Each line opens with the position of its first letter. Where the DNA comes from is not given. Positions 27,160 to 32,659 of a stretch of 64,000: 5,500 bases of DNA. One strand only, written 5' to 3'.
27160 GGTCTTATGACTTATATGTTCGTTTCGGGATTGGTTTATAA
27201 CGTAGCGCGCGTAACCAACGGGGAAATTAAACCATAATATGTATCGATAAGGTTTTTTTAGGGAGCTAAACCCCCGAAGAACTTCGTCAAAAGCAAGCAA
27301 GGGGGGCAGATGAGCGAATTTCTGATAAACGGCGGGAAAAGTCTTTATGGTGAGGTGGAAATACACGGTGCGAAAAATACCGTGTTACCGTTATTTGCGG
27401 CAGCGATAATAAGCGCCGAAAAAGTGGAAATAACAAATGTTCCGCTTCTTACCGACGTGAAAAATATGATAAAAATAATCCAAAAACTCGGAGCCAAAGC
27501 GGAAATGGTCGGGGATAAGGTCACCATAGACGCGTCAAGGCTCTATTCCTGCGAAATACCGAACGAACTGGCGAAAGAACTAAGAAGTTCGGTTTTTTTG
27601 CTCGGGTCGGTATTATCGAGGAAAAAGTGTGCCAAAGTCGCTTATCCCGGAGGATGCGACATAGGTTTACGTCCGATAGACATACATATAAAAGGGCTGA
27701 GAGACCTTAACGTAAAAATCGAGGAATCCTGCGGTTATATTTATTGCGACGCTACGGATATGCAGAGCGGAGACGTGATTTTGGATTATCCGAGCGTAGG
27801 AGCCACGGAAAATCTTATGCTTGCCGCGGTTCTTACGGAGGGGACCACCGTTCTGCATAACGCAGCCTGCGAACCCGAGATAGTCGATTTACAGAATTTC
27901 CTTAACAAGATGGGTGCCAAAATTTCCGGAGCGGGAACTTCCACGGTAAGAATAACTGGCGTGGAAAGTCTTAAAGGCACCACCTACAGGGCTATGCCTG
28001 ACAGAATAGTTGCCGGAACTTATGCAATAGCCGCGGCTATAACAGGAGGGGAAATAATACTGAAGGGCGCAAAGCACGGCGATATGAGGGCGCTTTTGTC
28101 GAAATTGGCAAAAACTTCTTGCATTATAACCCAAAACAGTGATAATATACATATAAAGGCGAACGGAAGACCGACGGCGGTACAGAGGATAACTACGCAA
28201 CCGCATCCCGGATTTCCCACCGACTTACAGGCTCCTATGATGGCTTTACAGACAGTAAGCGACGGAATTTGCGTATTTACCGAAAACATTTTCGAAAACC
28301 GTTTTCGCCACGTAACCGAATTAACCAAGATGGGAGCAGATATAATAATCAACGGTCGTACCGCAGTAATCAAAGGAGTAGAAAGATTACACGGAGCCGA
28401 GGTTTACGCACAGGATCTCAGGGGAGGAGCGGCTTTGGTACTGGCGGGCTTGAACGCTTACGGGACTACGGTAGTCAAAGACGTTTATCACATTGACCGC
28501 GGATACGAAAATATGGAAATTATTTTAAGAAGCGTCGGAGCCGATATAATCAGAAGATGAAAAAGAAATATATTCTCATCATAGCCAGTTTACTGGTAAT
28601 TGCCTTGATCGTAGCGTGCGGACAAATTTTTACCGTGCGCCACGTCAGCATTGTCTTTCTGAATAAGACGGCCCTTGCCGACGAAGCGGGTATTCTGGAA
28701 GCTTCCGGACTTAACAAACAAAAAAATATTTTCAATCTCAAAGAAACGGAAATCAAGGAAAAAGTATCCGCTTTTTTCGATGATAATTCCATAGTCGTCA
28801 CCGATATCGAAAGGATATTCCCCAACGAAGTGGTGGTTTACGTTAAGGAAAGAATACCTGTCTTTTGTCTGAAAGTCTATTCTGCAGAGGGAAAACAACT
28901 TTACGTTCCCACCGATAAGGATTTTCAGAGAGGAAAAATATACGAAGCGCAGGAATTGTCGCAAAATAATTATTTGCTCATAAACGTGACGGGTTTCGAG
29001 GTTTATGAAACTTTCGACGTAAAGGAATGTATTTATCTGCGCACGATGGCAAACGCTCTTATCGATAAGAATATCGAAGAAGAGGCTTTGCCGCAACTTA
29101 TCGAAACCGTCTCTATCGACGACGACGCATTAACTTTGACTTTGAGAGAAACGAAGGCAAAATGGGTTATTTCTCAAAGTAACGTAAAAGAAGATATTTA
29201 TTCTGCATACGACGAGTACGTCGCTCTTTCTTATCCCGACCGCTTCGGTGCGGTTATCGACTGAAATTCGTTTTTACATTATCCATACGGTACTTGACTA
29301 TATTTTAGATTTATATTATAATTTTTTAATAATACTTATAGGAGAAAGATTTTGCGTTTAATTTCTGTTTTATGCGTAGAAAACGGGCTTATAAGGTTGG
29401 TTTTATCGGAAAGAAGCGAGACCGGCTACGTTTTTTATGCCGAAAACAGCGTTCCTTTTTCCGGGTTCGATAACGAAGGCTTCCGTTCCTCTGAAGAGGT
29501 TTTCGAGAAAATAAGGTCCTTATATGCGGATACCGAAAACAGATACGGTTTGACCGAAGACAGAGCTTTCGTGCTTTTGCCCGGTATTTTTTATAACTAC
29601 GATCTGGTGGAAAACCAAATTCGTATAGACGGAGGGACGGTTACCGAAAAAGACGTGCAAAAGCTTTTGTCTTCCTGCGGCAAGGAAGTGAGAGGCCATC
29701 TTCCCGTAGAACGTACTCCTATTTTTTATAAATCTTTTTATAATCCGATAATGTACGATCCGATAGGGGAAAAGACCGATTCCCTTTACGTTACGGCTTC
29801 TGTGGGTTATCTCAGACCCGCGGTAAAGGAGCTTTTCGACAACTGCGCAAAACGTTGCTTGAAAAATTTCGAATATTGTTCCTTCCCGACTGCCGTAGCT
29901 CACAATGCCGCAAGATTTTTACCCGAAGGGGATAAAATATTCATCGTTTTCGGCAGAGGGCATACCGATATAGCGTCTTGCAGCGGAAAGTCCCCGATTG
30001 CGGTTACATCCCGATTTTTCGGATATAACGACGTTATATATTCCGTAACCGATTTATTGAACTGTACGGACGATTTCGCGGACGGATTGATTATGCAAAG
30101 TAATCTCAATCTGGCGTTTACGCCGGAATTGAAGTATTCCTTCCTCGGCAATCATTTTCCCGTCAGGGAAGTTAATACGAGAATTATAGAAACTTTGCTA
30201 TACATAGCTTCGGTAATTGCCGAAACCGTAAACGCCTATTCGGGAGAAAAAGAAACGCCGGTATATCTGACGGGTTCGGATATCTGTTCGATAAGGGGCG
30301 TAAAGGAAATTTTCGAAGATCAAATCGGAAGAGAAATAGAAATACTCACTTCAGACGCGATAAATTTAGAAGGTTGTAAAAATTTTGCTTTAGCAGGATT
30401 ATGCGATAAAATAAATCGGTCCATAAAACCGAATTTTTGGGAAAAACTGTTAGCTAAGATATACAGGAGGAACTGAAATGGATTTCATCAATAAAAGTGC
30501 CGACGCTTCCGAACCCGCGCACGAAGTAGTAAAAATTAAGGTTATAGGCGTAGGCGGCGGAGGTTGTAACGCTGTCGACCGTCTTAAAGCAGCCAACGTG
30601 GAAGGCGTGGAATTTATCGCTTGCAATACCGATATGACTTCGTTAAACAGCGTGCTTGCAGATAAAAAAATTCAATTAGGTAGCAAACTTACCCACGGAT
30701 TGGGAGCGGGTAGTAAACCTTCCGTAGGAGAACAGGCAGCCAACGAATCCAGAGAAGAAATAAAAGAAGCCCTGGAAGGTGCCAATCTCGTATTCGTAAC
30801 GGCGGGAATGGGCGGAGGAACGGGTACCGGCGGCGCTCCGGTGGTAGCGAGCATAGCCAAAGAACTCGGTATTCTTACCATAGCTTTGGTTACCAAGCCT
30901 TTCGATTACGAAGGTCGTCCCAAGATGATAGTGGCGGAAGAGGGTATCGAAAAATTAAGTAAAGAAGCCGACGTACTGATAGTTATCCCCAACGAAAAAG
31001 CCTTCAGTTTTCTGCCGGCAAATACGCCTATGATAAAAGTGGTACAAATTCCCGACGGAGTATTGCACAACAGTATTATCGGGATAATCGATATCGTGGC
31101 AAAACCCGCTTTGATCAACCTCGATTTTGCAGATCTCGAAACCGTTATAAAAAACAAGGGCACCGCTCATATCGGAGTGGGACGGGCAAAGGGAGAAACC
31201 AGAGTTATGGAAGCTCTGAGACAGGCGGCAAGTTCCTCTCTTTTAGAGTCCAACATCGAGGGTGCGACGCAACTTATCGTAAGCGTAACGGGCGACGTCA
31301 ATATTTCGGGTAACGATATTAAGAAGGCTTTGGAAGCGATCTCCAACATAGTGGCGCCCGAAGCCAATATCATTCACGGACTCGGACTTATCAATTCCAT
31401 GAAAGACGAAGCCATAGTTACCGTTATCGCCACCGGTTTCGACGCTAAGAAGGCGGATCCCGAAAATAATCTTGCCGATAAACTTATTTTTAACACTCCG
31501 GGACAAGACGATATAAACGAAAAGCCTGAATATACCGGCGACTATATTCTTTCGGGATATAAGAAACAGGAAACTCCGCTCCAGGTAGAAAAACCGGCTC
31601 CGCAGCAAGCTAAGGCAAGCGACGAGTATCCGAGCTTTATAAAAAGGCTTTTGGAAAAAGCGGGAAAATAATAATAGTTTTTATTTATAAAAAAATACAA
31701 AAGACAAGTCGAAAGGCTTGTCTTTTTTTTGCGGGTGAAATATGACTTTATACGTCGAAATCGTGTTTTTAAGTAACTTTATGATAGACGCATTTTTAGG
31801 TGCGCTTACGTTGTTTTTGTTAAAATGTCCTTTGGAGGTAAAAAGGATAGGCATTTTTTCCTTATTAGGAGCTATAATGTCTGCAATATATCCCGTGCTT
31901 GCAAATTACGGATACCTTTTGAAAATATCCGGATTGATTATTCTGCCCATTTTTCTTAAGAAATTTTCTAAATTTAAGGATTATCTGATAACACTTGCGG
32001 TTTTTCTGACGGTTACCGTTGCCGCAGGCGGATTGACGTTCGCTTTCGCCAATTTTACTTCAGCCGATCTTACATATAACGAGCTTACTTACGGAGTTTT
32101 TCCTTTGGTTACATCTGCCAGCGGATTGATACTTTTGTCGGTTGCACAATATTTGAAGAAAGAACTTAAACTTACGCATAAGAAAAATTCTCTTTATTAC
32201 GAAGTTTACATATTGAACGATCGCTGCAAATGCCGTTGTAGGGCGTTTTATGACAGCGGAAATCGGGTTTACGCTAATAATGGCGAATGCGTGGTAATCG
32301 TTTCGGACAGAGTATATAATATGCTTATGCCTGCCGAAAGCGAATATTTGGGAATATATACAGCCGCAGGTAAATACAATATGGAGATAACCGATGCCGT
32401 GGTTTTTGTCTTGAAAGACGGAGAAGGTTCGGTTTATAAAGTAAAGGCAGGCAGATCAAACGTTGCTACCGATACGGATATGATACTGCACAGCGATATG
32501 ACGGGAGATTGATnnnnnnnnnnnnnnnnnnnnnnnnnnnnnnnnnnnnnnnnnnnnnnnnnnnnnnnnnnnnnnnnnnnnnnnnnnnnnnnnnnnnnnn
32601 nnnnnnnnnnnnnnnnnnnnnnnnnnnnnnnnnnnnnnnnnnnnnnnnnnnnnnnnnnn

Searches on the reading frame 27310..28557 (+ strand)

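Call 38: search_protein_families(library=pfam, proteins=[window:27310-28557:+], max_evalue=0.01)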
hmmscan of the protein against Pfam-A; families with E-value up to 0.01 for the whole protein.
window:27310-28557:+ (416 aa): 1 family
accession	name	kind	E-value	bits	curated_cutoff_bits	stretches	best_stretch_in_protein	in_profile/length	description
PF00275.25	EPSP_synthase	-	1.8e-95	320.5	22.8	1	7-403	2-414/417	EPSP synthase (3-phosphoshikimate 1-carboxyvinyltransferase)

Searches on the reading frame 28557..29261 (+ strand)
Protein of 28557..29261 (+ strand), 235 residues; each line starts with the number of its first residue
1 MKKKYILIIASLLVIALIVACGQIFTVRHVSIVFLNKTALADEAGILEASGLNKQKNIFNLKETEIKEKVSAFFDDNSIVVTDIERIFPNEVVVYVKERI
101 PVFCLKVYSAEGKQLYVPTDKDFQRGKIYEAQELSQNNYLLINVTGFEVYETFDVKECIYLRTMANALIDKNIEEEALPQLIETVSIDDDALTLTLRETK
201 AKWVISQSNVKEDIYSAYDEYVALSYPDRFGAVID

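Call 38: search_protein_families(library=pfam, proteins=[window:28557-29261:+], max_evalue=0.01)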
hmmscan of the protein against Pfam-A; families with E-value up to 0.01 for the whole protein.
window:28557-29261:+ (235 aa): 1 family
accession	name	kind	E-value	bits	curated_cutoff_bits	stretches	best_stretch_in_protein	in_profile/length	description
PF08478.15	POTRA_1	-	4.8e-06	27.2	23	1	27-99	3-69/69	POTRA domain, FtsQ-type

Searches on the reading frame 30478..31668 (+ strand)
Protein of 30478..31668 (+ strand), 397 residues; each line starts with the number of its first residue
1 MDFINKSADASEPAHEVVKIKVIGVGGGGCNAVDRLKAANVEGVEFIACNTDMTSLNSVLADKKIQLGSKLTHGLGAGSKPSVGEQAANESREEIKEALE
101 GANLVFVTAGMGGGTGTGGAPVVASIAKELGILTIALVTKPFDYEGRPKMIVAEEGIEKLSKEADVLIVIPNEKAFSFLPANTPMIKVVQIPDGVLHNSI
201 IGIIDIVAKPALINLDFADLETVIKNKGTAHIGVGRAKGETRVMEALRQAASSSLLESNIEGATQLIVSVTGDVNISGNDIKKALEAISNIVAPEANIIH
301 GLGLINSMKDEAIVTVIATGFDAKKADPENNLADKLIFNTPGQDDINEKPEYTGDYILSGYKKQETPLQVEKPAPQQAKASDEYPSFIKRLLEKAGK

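Call 38: search_protein_families(library=pfam, proteins=[window:30478-31668:+], max_evalue=0.01)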
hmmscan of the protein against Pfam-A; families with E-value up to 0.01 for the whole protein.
window:30478-31668:+ (397 aa): 2 families
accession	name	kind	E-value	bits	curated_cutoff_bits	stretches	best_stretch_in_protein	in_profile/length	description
PF00091.31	Tubulin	-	8.4e-47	160.3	33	1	19-177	1-187/190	Tubulin/FtsZ family, GTPase domain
PF12327.13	FtsZ_C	-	1.6e-20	73.6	27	1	228-322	1-95/95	FtsZ family, C-terminal domain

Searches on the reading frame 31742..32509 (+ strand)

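Call 11: search_protein_families(library=pfam, proteins=[window:31742-32509:+], max_evalue=0.00001)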
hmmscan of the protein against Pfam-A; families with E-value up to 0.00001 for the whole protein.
window:31742-32509:+ (256 aa): 1 family
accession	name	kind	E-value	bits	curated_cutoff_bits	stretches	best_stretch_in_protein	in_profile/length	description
PF03419.18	Peptidase_U4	-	2.7e-23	83.1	28.4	1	3-200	2-196/284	Sporulation factor SpoIIGA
